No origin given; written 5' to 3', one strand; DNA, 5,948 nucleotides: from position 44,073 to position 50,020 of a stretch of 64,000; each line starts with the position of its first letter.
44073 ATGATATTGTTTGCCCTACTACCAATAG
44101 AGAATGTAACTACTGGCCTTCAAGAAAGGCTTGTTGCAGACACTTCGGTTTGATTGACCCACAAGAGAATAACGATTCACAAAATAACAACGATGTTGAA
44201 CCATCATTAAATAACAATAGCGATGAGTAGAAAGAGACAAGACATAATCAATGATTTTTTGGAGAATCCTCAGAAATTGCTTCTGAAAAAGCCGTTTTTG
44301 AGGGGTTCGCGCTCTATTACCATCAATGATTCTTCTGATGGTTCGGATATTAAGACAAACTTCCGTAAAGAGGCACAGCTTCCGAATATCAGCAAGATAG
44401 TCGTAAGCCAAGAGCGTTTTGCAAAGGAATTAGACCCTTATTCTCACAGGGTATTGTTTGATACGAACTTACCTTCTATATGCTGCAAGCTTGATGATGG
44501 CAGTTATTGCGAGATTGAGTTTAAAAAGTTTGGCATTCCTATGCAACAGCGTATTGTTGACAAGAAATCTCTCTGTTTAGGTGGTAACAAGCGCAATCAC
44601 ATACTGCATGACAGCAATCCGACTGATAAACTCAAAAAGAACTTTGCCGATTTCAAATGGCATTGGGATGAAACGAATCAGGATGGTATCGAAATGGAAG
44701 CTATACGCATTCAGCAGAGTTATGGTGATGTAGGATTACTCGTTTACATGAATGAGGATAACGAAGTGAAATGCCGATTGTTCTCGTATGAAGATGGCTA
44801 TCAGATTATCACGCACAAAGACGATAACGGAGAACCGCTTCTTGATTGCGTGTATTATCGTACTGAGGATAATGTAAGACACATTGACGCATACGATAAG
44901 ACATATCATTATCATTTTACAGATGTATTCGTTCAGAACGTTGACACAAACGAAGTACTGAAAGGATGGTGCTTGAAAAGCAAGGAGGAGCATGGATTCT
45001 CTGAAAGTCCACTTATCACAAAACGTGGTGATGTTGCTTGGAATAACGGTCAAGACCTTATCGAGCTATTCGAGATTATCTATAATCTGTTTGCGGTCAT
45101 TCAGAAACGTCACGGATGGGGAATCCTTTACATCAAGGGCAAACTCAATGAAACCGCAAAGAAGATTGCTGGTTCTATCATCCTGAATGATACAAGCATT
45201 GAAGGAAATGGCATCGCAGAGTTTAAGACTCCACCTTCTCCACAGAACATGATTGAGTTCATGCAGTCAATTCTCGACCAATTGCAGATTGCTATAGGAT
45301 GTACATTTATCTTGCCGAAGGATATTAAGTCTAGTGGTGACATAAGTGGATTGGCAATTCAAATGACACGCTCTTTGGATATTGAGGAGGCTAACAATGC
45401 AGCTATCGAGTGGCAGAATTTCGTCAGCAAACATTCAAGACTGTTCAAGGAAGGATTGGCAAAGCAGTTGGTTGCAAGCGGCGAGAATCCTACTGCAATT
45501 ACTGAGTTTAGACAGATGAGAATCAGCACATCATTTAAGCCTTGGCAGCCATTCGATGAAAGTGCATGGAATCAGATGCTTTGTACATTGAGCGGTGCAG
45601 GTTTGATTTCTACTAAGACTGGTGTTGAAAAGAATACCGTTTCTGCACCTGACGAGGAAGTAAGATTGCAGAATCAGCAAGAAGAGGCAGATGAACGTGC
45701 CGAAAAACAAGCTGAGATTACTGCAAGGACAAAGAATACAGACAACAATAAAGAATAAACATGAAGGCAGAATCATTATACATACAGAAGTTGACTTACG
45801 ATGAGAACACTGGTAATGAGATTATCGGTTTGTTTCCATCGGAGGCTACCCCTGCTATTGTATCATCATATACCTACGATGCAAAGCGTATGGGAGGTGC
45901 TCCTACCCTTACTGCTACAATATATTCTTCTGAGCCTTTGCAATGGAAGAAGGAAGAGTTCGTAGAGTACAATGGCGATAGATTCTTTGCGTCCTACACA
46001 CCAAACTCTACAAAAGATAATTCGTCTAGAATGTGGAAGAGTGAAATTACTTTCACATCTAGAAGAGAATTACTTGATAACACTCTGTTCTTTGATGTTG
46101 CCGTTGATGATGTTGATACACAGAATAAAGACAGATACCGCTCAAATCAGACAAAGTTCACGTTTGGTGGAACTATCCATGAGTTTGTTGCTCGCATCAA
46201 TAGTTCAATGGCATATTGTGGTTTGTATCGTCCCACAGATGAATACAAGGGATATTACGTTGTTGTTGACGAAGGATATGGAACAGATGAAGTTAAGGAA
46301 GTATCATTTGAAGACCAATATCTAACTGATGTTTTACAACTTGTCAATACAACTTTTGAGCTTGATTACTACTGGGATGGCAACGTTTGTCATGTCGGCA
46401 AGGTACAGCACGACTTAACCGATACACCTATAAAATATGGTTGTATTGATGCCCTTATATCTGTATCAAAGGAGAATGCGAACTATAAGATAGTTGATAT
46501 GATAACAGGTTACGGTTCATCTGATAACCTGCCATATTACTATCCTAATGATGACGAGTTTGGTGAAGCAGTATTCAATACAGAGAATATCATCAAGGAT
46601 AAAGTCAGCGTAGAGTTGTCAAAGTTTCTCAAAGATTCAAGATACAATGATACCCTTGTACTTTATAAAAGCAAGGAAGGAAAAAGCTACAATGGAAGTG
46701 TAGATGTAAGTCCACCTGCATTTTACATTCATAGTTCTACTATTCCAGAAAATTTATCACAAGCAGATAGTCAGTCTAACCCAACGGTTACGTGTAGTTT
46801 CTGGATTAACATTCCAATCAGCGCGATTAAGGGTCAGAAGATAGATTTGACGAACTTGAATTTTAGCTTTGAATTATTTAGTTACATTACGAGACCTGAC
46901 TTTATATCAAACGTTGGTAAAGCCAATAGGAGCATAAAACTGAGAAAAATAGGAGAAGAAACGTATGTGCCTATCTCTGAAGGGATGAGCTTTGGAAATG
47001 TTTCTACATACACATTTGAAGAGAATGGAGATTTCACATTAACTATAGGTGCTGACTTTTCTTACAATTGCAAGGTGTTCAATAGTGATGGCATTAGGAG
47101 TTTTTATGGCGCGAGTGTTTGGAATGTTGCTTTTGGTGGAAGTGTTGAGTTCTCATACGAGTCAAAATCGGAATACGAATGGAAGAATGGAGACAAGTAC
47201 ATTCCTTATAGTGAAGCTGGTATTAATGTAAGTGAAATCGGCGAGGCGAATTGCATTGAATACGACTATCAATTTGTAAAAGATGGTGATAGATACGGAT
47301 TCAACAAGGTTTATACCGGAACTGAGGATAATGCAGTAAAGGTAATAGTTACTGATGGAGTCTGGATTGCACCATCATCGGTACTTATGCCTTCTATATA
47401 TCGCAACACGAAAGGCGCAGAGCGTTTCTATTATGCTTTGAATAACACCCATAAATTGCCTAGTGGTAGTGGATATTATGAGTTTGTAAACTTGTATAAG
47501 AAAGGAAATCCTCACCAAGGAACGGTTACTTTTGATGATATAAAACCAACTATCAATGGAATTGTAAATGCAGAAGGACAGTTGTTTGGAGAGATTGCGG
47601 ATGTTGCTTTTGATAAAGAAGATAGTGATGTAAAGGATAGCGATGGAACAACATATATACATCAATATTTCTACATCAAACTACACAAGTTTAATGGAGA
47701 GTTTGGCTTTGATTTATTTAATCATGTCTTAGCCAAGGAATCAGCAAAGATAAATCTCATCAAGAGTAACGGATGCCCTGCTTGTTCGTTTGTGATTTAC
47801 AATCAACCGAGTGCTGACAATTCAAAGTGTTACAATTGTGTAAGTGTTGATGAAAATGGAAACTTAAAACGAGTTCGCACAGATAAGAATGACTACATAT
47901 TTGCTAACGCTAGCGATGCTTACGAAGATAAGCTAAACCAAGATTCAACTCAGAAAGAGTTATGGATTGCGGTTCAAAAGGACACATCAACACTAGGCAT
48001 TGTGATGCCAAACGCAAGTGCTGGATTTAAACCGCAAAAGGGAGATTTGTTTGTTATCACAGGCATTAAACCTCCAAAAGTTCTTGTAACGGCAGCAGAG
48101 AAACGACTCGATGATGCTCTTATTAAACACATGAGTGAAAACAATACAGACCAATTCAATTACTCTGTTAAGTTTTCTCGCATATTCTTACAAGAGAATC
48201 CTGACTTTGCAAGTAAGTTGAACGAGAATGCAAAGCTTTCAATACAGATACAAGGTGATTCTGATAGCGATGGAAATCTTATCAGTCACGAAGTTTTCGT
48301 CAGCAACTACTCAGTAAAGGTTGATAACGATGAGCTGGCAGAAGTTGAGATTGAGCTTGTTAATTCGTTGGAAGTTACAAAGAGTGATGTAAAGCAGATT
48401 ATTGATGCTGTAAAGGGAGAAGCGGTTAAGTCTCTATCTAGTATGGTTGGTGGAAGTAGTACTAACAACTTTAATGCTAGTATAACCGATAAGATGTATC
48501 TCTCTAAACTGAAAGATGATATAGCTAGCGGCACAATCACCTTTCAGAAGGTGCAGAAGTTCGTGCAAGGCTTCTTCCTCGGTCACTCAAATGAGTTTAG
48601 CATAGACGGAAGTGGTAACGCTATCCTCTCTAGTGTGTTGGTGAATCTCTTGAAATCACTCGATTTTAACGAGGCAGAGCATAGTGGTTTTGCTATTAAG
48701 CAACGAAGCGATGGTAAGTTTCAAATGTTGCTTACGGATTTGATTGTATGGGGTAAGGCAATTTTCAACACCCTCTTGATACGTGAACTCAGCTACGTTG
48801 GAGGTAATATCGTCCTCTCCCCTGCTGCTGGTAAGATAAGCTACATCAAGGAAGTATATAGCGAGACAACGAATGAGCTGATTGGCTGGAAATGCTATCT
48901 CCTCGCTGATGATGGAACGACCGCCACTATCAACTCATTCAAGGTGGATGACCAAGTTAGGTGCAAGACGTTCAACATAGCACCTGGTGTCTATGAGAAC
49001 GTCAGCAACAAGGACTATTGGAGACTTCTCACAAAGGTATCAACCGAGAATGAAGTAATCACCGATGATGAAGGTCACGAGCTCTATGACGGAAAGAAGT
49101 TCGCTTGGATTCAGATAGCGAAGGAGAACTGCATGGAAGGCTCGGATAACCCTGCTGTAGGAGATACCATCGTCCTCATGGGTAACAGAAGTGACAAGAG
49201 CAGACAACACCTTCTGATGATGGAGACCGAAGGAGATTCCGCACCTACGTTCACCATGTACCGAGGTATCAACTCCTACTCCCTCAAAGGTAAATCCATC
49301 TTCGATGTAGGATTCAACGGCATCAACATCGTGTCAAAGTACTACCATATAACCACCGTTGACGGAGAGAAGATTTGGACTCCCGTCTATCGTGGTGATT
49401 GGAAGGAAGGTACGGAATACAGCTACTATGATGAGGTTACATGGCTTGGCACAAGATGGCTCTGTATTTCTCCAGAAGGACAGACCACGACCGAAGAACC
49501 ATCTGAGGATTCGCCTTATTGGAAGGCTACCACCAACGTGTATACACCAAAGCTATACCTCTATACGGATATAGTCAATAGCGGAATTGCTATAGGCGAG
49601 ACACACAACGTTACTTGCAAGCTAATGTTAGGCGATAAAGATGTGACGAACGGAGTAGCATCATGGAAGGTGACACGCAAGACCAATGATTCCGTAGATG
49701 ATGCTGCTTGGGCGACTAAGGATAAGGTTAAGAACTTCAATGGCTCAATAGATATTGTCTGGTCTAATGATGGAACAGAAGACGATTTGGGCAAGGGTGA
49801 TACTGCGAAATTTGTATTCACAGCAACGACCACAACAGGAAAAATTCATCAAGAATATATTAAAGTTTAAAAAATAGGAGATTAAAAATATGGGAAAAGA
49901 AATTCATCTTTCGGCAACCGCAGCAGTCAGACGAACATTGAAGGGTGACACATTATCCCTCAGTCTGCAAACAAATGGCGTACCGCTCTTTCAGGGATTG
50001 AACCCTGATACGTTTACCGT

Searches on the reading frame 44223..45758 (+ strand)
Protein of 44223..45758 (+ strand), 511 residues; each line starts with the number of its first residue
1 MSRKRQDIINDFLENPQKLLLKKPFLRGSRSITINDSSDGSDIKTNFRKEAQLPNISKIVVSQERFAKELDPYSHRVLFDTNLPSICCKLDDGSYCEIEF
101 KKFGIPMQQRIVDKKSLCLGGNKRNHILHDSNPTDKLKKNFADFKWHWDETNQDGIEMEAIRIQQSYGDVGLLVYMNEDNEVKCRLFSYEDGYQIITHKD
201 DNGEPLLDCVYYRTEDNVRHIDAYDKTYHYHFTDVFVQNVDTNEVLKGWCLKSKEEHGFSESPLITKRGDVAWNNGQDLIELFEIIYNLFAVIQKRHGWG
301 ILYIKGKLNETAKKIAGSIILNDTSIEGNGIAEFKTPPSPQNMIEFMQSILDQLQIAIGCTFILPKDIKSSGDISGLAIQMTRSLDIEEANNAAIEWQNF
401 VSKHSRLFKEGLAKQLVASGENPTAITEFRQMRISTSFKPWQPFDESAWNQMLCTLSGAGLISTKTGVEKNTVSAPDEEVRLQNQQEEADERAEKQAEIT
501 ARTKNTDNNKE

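Call 18: search_protein_families(library=phrogs, proteins=[window:44223-45758:+], max_evalue=0.001)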
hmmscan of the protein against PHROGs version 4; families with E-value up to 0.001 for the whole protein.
window:44223-45758:+ (511 aa): 1 family
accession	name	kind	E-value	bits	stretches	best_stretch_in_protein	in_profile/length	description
phrog_64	-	head and packaging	2.9e-19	69.9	1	131-504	152-513/547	portal protein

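Call 19: search_protein_families(library=pfam, proteins=[window:44223-45758:+], max_evalue=0.001)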
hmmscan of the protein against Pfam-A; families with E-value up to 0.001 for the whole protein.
window:44223-45758:+ (511 aa): 1 family
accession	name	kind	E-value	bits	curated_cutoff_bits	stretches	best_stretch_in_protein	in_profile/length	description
PF05133.19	SPP1_portal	-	5e-17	62.4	25.5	1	106-490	46-414/416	Phage portal protein, SPP1 Gp6-like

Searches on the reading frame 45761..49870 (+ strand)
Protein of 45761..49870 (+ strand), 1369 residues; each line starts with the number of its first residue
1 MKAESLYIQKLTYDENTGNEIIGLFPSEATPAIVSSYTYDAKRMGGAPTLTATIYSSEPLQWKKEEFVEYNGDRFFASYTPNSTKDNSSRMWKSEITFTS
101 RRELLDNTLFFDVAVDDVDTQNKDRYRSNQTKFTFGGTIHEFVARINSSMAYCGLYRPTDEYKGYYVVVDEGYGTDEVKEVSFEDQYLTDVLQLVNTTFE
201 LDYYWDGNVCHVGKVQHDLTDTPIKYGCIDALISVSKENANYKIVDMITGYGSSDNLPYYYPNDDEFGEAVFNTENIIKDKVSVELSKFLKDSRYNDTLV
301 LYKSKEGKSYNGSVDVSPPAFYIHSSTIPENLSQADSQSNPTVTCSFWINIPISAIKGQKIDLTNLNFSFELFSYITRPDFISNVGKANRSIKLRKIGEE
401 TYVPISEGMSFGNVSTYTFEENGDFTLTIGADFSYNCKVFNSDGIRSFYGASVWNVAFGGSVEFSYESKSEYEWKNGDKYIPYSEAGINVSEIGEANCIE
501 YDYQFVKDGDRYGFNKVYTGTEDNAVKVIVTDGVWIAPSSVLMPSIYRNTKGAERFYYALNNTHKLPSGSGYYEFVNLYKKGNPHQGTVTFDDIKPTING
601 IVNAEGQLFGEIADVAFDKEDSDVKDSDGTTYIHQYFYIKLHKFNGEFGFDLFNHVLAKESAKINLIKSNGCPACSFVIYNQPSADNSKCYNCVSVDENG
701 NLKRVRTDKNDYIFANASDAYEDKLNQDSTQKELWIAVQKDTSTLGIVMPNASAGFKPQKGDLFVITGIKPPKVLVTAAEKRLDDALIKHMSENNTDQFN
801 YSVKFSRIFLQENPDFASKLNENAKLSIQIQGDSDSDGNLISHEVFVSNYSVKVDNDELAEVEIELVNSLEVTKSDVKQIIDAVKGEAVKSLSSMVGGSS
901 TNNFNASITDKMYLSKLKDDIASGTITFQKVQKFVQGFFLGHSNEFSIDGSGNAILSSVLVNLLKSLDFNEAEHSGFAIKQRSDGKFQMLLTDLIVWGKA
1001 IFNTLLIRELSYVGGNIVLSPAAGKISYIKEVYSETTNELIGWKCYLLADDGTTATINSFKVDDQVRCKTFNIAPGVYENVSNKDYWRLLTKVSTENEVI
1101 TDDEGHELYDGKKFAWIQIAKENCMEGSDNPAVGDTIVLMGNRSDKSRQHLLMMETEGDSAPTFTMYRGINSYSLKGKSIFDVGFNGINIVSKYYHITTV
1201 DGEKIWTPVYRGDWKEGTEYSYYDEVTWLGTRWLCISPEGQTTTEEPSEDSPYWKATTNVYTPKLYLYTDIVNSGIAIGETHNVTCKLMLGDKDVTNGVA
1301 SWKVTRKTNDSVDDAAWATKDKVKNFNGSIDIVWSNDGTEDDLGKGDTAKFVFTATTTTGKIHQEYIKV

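Call 18: search_protein_families(library=phrogs, proteins=[window:45761-49870:+], max_evalue=0.001)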
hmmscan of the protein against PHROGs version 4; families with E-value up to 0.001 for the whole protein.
window:45761-49870:+ (1369 aa): 4 families
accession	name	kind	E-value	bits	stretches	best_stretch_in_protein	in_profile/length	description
phrog_17422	-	unknown function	2.4e-64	218.6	1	560-1322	224-920/961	-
phrog_38044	-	unknown function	8.7e-37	126.8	1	972-1201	910-1113/3576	-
phrog_22546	-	unknown function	9e-20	70.9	2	694-1184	298-750/1386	-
phrog_19846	-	unknown function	2.1e-13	49.9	2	726-812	336-418/1272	-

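Call 19: search_protein_families(library=pfam, proteins=[window:45761-49870:+], max_evalue=0.001)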
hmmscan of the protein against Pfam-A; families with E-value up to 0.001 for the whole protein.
window:45761-49870:+ (1369 aa): 0 families
